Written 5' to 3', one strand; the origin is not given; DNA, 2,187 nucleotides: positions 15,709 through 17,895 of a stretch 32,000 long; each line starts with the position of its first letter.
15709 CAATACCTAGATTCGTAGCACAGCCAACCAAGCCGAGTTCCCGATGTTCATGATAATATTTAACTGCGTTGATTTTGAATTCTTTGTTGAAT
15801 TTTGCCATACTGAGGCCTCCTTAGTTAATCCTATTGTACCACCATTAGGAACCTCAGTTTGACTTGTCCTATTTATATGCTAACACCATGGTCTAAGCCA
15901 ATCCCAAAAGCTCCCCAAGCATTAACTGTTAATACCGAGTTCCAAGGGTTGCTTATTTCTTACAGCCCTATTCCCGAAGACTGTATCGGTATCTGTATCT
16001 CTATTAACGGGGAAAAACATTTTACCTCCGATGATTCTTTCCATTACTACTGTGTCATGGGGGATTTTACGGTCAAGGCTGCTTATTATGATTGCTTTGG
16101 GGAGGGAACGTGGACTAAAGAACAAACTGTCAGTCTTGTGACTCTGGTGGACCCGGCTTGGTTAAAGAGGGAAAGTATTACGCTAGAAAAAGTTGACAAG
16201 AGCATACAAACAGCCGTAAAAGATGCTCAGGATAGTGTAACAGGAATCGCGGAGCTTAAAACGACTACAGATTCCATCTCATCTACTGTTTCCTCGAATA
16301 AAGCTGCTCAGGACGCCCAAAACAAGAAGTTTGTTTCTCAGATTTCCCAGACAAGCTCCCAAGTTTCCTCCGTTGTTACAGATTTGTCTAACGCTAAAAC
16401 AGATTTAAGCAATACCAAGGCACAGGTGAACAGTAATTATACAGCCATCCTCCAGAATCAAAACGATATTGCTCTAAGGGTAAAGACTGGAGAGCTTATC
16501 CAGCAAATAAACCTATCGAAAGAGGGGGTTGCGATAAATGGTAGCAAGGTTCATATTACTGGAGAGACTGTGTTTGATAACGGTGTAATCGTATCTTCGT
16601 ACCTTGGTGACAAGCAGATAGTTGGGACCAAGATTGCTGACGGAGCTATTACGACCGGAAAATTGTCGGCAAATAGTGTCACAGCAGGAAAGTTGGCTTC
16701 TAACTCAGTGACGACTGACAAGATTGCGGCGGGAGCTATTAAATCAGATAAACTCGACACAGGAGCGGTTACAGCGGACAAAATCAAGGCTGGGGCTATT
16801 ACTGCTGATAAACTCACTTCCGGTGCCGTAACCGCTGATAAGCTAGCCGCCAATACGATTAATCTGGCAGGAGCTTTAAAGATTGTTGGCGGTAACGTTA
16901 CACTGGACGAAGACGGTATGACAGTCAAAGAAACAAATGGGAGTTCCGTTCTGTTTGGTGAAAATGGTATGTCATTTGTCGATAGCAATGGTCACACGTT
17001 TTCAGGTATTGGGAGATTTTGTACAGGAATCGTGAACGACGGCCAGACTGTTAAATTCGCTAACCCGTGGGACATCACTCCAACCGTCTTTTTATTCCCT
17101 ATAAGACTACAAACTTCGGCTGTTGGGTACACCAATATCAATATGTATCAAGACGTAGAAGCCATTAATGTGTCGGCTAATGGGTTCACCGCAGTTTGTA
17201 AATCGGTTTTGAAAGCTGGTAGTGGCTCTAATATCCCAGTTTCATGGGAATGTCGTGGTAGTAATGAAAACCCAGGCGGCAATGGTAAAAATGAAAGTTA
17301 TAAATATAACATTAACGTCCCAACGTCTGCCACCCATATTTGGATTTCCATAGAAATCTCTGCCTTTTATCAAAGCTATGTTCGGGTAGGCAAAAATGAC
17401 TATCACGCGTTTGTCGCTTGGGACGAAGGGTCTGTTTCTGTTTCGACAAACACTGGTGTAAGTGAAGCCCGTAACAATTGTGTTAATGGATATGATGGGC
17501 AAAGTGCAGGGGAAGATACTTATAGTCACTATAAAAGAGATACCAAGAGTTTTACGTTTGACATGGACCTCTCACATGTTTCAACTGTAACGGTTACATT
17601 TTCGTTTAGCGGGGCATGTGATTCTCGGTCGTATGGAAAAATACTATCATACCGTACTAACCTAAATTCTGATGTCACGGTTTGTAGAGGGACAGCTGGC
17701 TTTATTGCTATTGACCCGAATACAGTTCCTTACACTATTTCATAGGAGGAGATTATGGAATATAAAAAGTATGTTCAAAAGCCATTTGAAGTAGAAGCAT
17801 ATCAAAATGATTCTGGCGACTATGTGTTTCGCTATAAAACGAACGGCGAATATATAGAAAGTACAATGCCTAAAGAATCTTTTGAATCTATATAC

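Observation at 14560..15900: IS copy 2 has no target duplication and fuses two unrelated truncated genes: a deletion, rearrangement or misassembly junction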

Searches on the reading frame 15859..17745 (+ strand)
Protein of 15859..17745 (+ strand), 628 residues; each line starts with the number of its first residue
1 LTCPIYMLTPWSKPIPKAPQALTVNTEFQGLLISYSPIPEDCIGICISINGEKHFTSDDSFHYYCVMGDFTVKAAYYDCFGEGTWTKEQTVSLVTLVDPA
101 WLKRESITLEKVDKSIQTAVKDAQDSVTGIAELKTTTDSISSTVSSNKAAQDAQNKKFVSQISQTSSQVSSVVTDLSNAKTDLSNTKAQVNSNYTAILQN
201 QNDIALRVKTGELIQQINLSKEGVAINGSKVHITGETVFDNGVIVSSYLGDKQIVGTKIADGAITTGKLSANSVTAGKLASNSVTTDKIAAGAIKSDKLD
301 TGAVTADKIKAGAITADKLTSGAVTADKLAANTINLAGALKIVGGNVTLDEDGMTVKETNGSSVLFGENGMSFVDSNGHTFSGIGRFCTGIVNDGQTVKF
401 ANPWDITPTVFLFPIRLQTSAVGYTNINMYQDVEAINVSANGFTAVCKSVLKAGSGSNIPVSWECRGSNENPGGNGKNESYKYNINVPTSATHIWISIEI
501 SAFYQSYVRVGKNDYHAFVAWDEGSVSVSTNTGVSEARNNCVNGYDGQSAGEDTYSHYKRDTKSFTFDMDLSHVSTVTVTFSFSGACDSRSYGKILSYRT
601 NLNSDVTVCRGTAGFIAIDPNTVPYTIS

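Call 7: search_protein_families(library=pfam, proteins=[window:15859-17745:+], max_evalue=0.01)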
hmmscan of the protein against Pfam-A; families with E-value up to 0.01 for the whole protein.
window:15859-17745:+ (628 aa): 1 family
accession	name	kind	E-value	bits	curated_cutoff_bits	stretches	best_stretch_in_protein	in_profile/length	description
PF09458.16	H_lectin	-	0.00022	21.8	24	1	396-450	2-52/67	H-type lectin domain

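Call 8: find_encoding_contigs(protein=window:15859-17745:+, flank=10000, max_places=10)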
Protein window:15859-17745:+ (628 aa): 3 contigs read that carry it; 2 places shown.
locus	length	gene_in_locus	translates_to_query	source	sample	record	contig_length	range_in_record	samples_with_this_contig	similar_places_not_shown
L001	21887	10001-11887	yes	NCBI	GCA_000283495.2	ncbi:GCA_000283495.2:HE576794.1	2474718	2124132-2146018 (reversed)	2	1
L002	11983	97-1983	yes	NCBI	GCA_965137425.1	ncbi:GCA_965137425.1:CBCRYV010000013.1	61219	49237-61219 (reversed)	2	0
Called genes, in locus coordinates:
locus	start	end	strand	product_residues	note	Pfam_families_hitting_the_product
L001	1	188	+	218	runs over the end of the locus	-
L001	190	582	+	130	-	-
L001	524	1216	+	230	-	-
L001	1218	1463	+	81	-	-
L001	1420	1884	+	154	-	-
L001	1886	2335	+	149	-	PF00692:dUTPase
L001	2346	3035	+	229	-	PF01555:N6_N4_Mtase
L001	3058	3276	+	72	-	-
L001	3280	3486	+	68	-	-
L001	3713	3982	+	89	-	PF11753:DUF3310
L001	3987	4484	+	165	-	-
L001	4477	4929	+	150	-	-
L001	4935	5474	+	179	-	-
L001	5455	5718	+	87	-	PF00085:Thioredoxin, PF13098:Thioredoxin_2 (weak)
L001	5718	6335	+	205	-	PF13597:NRDD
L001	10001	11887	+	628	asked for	-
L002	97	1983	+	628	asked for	-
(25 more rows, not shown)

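Call 11: find_homologous_proteins(query=window:15889-17745:+)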
Query window:15889-17745:+ (618 aa): 851 proteins with E <= 0.001 among 8000 candidates; the best 120 are listed.
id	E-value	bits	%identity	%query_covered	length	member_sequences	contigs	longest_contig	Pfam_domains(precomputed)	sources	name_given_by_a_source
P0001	0.0e+0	1364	100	100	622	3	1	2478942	-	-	-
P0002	1.1e-256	871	66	100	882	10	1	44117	PF07902.17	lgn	-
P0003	3.4e-255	867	67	100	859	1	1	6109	PF07902.17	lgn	-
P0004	6.4e-251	852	65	100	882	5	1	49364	-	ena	-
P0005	2.0e-220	752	80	72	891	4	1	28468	-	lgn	-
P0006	1.9e-216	739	80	70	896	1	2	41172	-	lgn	-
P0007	3.5e-202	692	70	64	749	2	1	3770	-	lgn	-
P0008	2.9e-201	688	71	64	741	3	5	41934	-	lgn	-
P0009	4.5e-199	681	53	100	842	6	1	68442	PF07902.17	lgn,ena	-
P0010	2.4e-195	669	55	100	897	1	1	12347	PF07902.17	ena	-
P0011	6.8e-195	667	56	100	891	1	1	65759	PF07902.17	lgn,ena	-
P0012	1.4e-193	663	94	55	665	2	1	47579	-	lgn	-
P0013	1.1e-192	660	65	64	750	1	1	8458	-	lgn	-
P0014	1.5e-191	656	67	64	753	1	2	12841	-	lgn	-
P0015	6.3e-191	654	65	64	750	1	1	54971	-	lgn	-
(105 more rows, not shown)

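Call 12: find_encoding_contigs(protein=P0001, flank=10000, max_places=6)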
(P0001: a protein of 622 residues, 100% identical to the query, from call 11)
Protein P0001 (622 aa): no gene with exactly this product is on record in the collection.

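Call 13: find_encoding_contigs(protein=P0002, flank=10000, max_places=4)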
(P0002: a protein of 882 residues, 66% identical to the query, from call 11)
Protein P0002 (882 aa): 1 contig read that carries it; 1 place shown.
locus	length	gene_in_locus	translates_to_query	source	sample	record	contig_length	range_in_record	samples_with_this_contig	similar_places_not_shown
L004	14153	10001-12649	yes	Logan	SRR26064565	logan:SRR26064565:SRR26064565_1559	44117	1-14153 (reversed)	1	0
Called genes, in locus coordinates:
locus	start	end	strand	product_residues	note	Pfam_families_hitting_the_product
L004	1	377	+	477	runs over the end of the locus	PF17289:Terminase_6C (weak)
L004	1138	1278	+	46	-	-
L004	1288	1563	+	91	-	PF04025:RemA-like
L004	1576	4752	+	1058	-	PF23899:SU10_portal, PF14528:LAGLIDADG_3 (faint)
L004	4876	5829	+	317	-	-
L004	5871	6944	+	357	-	-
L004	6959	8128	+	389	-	PF17236:SU10_MCP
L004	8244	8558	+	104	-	-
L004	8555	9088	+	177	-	-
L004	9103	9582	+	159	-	-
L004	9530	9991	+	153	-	-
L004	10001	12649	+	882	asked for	PF07902:Gp58 (faint)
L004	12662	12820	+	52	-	-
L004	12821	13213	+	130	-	-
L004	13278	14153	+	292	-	?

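Call 19: find_related_loci(query=window:15889-17745:+, collection=viral_contigs, flank=10000)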
Query window:15889-17745:+ (618 aa) in viral_contigs; peptide patterns used: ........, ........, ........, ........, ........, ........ (x = any residue, [..] = any of these).
18 stretches matched a pattern; 1 encode a relative of the query (tblastn E <= 1e-3); 1 distinct loci.
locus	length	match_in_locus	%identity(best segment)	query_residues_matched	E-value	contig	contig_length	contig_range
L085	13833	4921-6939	56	1-618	0e+0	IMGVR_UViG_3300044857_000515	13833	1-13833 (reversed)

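Call 23: find_related_loci(query=A1, collection=viral_contigs, flank=10000)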
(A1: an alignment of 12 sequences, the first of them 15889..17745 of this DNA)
Query A1 (618 aa) in viral_contigs; peptide patterns used: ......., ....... (x = any residue, [..] = any of these).
146 stretches matched a pattern; 20 encode a relative of the query (tblastn E <= 1e-3); 20 distinct loci.
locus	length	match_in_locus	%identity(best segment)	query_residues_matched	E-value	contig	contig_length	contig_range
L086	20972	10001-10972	62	1-324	3e-128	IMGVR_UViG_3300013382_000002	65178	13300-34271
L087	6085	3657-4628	61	1-324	4e-128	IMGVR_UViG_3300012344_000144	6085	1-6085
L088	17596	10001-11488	46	1-618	3e-88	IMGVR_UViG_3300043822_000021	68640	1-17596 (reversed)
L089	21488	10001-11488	46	1-618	3e-88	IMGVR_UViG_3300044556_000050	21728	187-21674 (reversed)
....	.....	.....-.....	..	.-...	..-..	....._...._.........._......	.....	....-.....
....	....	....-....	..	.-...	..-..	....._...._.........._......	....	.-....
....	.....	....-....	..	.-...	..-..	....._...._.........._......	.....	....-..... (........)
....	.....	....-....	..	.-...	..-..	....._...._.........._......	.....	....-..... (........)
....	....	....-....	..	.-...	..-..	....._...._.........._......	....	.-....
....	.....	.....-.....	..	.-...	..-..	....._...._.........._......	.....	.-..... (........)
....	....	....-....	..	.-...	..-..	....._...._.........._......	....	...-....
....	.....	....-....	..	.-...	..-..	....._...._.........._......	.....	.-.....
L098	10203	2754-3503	53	1-341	7e-33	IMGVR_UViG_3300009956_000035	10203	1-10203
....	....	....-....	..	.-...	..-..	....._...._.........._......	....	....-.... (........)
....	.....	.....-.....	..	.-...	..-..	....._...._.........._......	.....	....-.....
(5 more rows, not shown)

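Call 38: find_homologous_proteins(query=L004:6959-8128:+)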
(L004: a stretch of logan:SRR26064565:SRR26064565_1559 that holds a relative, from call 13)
Query L004:6959-8128:+ (389 aa): 116 proteins with E <= 0.001 among 4265 candidates.
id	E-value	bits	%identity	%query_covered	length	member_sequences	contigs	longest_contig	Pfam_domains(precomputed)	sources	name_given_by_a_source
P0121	7.7e-255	863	98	100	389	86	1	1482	PF17236.9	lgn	-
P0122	4.0e-248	841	95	100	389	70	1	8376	PF17236.9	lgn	-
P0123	5.2e-248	840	96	100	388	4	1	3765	PF17236.9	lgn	-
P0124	4.8e-246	834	95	100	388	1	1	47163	PF17236.9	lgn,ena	-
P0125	4.5e-245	831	95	100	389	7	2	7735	PF17236.9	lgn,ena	-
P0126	4.5e-245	830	95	100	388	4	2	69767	PF17236.9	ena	-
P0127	1.7e-243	825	94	100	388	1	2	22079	PF17236.9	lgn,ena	-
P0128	6.1e-243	823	94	100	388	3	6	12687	PF17236.9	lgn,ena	-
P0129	1.4e-226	770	86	100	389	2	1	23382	PF17236.9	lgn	-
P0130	1.1e-225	767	86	100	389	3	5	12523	PF17236.9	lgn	-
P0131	1.4e-221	753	85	100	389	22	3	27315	PF17236.9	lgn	-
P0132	1.7e-209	713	80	100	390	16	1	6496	PF17236.9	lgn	-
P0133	9.7e-197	671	73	100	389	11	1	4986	PF17236.9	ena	-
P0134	2.4e-196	670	75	100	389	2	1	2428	PF17236.9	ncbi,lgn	-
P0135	6.3e-187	639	73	100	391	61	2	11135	PF17236.9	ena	-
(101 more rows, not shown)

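Call 39: search_protein_families(library=phrogs, proteins=[window:15889-17745:+], max_evalue=0.001)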
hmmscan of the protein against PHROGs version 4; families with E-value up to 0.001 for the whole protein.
window:15889-17745:+ (618 aa): 11 families
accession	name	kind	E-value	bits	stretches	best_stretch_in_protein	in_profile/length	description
phrog_1330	-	tail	1.2e-19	70.7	1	161-485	936-1201/1361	tail protein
phrog_892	-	tail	7.4e-18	65.5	1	248-337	344-430/782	tail fiber protein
phrog_1101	-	tail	3.7e-14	52.6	1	41-284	897-1101/1405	tail protein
phrog_26466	-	unknown function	5.8e-13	47.8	1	238-351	1813-1924/2337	-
phrog_32822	-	head and packaging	2e-12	46.7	1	234-344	969-1076/1548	virion structural protein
phrog_28766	-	tail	1.2e-09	38.1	1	161-328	50-215/472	tail fiber protein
phrog_36443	-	unknown function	2.8e-06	26.5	1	229-360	424-551/1238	-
phrog_38009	-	tail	1.6e-05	23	1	244-330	951-1041/2075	tail protein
phrog_7841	-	unknown function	1.7e-05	25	0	184-281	111-210/489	-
phrog_19445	-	head and packaging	5.2e-05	22.4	0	293-350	521-581/1114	tail tip protein Tal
phrog_1899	-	unknown function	8.6e-05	22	1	125-280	330-474/933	-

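Call 41: find_related_loci(query=L086:1079-3235:+, collection=viral_contigs, flank=10000)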
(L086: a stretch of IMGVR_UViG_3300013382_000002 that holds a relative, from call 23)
Query L086:1079-3235:+ (718 aa) in viral_contigs; peptide patterns used: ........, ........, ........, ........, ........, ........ (x = any residue, [..] = any of these).
78 stretches matched a pattern; 70 encode a relative of the query (tblastn E <= 1e-3); 70 distinct loci.
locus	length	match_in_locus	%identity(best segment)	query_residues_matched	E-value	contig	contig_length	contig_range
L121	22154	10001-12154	100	1-718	0e+0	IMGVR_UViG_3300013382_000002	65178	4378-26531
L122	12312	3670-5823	84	1-718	0e+0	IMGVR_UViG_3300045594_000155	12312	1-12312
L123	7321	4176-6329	84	1-718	0e+0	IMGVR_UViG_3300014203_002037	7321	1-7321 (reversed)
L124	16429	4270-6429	80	1-718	0e+0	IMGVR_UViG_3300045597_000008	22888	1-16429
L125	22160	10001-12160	80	1-718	0e+0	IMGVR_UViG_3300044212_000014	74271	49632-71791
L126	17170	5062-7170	74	8-718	0e+0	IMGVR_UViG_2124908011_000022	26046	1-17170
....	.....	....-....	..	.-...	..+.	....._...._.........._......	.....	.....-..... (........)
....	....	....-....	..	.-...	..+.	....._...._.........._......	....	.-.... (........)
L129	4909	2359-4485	73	1-718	0e+0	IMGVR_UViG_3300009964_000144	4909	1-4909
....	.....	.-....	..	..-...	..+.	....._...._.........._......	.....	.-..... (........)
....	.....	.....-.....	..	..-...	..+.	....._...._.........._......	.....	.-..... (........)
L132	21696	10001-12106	68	13-718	0e+0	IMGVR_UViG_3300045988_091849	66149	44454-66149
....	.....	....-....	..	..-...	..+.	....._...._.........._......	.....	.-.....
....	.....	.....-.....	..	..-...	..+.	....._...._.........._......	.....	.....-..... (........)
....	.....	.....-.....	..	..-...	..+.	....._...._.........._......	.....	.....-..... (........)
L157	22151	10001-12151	90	1-718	0e+0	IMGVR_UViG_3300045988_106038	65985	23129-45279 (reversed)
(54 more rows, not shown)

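Call 54: find_encoding_contigs(protein=P0012, flank=10000, max_places=3)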
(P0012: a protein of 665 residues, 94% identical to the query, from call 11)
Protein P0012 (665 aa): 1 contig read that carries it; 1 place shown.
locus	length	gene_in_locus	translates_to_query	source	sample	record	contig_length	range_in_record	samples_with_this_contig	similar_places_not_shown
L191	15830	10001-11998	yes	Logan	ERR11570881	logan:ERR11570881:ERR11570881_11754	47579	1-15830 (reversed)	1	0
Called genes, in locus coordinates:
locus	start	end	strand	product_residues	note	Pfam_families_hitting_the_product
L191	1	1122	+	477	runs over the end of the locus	PF17289:Terminase_6C (weak)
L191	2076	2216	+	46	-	-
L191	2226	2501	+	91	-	PF04025:RemA-like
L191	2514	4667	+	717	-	PF23899:SU10_portal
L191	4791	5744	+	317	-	-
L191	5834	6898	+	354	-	-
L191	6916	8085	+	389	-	PF17236:SU10_MCP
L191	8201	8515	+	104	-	-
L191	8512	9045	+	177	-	-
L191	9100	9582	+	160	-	-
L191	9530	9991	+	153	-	PF24175:SU10_adaptor (faint)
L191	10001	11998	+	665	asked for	-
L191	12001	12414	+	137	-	-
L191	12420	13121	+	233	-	-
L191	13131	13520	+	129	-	-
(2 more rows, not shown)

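Call 55: find_encoding_contigs(protein=P0005, flank=10000, max_places=3)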
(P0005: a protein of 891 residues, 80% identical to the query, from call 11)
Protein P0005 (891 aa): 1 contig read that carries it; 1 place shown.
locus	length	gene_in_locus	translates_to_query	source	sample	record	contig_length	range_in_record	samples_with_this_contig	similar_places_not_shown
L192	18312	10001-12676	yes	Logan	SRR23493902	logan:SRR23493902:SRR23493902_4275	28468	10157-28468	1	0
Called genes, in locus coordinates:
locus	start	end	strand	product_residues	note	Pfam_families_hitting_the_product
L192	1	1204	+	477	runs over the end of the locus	PF17289:Terminase_6C (weak)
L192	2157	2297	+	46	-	-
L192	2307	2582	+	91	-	PF04025:RemA-like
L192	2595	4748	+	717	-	PF23899:SU10_portal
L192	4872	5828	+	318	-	-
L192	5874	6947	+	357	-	-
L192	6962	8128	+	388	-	PF17236:SU10_MCP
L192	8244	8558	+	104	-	-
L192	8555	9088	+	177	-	-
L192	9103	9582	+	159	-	-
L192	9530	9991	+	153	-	-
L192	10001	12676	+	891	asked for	-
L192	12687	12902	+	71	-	-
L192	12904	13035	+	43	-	-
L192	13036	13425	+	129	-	-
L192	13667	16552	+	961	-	PF21916:mtd_2nd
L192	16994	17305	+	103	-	-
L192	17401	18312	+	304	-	?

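Call 58: search_protein_families(library=pfam, proteins=[L157:1795-3102:-, L157:851-1798:-, L157:6039-8495:+, L157:10001-12154:+, L157:12275-13312:+, L157:13342-14430:+, L157:14443-15609:+, L157:17535-19751:+, L157:16634-17116:+, L157:17034-17525:+], max_evalue=0.001)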
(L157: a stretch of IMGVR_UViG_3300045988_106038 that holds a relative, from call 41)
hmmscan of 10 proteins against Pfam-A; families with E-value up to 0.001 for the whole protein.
L157:1795-3102:- (435 aa): 1 family
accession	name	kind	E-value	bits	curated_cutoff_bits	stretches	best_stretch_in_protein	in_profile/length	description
PF00412.28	LIM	-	5.5e-08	33.4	22.9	0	141-170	27-56/58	LIM domain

L157:851-1798:- (315 aa): 0 families

L157:6039-8495:+ (818 aa): 3 families
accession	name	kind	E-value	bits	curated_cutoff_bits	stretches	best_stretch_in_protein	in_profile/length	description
PF05204.19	Hom_end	-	1.7e-10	41.4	21.1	1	258-340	2-84/110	Homing endonuclease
PF14528.11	LAGLIDADG_3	-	2.1e-09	37.9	22.5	1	273-363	6-75/82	LAGLIDADG-like domain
PF17289.8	Terminase_6C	-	3.5e-07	30.7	22.6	1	648-792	2-150/155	Terminase RNaseH-like domain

L157:10001-12154:+ (717 aa): 1 family
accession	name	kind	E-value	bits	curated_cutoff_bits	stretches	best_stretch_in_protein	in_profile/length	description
PF23899.1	SU10_portal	-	2.6e-152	508.7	30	1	20-603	2-584/593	Phage SU10 portal protein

L157:12275-13312:+ (345 aa): 0 families

L157:13342-14430:+ (362 aa): 0 families

L157:14443-15609:+ (388 aa): 1 family
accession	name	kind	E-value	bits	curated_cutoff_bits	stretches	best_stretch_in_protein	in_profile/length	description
PF17236.8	SU10_MCP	-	2.7e-71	240.9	24.1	1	13-386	7-291/292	SU10 major capsid protein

L157:17535-19751:+ (738 aa): 0 families

L157:16634-17116:+ (160 aa): 1 family
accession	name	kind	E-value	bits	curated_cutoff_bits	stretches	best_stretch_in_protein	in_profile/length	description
PF24175.2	SU10_adaptor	-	3.9e-05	24.6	27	1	1-97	1-90/194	SU10 adaptor protein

L157:17034-17525:+ (163 aa): 1 family
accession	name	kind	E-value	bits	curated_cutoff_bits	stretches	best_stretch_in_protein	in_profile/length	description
PF24175.2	SU10_adaptor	-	0.00024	22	27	0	11-83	1-65/194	SU10 adaptor protein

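Call 73: search_protein_families(library=ncbifam, proteins=[window:15889-17745:+], max_evalue=0.001)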
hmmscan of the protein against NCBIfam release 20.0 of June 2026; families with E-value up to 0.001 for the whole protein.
window:15889-17745:+ (618 aa): 0 families

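Call 76: find_homologous_proteins(query=L192:10001-10771:+)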
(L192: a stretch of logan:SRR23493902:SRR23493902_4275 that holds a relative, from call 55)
Query L192:10001-10771:+ (257 aa): 1 proteins with E <= 0.001 among 226 candidates.
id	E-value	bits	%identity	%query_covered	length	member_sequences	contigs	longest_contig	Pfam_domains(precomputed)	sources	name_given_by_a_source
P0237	1.1e-152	524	89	100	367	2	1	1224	-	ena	-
